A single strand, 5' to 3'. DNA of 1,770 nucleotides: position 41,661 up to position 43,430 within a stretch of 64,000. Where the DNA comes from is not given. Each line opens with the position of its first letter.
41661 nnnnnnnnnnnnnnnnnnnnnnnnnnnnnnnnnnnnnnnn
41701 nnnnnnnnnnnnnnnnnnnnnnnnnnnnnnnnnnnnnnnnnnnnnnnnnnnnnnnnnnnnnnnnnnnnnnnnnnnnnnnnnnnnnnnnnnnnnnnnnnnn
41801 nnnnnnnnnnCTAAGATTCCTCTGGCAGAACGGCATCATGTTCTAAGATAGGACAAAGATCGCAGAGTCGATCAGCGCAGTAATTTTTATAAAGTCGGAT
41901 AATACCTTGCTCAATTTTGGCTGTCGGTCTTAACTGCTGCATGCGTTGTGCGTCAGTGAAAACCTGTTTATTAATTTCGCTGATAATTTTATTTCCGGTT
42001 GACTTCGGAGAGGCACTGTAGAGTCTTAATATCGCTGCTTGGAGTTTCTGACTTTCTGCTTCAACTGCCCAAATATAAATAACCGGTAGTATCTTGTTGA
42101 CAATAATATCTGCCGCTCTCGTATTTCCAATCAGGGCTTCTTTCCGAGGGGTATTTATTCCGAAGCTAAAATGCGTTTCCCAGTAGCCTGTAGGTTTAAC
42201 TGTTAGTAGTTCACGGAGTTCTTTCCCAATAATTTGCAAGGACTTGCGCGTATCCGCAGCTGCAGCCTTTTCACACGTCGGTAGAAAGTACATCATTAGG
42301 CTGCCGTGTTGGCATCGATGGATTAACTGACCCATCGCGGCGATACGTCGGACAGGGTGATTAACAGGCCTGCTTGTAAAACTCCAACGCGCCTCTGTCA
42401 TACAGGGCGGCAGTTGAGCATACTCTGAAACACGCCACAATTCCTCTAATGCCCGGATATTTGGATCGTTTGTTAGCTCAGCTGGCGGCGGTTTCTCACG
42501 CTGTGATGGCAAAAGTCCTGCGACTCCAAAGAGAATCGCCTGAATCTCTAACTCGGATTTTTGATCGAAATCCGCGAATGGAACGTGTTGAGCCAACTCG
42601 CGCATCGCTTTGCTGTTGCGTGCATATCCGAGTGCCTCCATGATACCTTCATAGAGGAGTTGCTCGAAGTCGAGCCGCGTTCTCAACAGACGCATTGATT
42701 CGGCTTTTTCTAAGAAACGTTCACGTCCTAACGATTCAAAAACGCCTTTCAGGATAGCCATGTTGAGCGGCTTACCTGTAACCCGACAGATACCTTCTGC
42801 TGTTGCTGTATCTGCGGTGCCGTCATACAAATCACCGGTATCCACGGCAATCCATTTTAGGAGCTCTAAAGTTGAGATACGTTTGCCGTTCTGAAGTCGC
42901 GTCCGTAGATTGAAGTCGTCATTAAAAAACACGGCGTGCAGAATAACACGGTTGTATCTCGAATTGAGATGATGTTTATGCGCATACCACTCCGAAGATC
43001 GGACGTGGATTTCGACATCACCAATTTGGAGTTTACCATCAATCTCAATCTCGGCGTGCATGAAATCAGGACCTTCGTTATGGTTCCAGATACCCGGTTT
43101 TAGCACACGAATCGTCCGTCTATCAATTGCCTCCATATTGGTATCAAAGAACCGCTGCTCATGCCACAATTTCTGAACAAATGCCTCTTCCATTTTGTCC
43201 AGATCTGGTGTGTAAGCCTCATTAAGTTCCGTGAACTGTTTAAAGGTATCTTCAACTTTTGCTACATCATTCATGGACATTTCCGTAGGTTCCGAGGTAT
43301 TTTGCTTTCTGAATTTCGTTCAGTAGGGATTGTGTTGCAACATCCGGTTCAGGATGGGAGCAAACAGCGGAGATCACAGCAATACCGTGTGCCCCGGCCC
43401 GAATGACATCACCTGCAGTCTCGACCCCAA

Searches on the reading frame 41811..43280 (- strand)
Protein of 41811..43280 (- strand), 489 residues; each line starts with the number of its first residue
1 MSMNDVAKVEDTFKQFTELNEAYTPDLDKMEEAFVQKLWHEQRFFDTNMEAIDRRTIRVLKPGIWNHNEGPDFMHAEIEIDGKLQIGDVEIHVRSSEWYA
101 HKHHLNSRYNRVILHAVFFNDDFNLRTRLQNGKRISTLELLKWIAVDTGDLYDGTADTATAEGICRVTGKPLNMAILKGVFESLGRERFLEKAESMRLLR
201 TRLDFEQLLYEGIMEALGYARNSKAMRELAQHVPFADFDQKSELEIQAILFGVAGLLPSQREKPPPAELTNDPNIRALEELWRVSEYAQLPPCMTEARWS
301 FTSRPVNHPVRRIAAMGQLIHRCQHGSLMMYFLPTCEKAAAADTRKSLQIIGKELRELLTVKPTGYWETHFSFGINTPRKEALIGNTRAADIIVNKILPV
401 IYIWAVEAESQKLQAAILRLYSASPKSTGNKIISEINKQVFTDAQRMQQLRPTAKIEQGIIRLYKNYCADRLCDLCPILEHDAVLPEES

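Call 115: search_protein_families(library=pfam, max_evalue=0.00001, proteins=[window:41811-43280:-])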
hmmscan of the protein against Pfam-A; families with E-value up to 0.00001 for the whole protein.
window:41811-43280:- (489 aa): 1 family
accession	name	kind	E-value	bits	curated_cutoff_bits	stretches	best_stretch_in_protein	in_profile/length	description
PF11013.13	DUF2851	-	1.6e-74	251.6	25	1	32-425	1-370/375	Protein of unknown function (DUF2851)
